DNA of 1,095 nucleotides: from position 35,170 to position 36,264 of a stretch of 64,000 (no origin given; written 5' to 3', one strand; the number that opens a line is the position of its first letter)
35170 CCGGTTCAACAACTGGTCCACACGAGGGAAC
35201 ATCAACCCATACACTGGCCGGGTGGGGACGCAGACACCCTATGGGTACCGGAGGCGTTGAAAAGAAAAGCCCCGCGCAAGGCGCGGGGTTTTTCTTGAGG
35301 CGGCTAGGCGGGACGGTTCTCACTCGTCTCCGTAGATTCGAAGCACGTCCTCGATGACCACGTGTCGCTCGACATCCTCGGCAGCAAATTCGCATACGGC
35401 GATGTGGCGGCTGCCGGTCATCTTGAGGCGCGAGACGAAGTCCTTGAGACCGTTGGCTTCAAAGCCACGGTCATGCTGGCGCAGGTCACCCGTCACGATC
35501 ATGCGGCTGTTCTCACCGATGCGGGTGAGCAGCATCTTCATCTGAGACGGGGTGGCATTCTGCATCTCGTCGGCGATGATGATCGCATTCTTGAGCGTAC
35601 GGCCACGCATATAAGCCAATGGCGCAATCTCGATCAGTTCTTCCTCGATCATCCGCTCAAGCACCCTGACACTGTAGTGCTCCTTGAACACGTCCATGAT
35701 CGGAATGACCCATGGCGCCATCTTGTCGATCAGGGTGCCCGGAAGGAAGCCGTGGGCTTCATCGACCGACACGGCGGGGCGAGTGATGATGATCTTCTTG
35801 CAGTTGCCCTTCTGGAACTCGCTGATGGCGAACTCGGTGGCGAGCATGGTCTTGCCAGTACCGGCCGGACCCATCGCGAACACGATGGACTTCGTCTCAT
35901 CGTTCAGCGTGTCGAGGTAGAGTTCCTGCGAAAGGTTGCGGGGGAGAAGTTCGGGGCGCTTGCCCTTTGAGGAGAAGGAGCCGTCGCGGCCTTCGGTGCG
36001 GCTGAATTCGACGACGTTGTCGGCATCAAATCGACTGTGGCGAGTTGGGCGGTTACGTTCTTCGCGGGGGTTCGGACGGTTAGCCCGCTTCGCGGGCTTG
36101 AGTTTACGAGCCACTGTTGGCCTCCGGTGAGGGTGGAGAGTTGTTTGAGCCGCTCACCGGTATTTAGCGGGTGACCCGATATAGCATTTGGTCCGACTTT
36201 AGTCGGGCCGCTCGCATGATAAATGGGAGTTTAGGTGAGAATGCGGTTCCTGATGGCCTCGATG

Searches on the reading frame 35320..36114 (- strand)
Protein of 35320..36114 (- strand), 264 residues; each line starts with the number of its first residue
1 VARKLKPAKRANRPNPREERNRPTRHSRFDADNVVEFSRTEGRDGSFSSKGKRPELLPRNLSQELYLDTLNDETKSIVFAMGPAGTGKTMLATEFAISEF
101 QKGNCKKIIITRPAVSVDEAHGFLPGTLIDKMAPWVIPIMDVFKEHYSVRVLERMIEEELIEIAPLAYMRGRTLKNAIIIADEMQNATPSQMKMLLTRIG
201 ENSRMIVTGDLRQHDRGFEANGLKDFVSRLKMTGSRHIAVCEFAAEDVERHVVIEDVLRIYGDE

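Call 40: find_related_loci(query=window:35320-36114:-, collection=viral_contigs, flank=10000)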
Query window:35320-36114:- (264 aa) in viral_contigs; peptide patterns used: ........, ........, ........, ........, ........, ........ (x = any residue, [..] = any of these).
598 stretches matched a pattern (row limit reached: there are more); 594 encode a relative of the query (tblastn E <= 1e-3); the best 80 are kept; 80 distinct loci.
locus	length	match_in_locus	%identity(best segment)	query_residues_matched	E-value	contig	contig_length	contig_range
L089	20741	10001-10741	64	6-263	2e-108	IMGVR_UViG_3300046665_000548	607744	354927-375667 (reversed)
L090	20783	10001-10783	63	1-264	3e-107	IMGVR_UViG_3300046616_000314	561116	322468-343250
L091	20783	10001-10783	55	1-263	2e-95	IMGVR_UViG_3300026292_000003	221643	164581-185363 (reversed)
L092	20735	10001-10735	57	8-264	3e-94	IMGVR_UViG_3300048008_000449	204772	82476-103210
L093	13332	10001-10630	67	55-264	2e-93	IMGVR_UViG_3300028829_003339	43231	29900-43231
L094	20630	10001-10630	67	55-264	2e-93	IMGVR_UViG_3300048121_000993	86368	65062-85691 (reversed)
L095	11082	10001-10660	62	45-264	1e-93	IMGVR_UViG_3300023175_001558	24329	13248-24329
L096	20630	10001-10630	67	55-264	2e-93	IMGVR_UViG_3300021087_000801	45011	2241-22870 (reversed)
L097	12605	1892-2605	57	19-264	3e-92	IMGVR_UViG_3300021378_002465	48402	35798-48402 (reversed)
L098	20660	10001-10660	62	45-264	1e-91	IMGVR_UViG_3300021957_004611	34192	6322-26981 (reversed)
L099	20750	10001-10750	55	17-263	1e-87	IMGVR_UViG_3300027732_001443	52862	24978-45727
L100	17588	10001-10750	55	17-263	1e-87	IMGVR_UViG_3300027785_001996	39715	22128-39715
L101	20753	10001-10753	55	14-264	4e-87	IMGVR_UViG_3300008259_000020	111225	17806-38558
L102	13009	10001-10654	62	47-264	4e-87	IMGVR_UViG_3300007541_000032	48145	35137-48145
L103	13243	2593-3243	59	48-264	9e-86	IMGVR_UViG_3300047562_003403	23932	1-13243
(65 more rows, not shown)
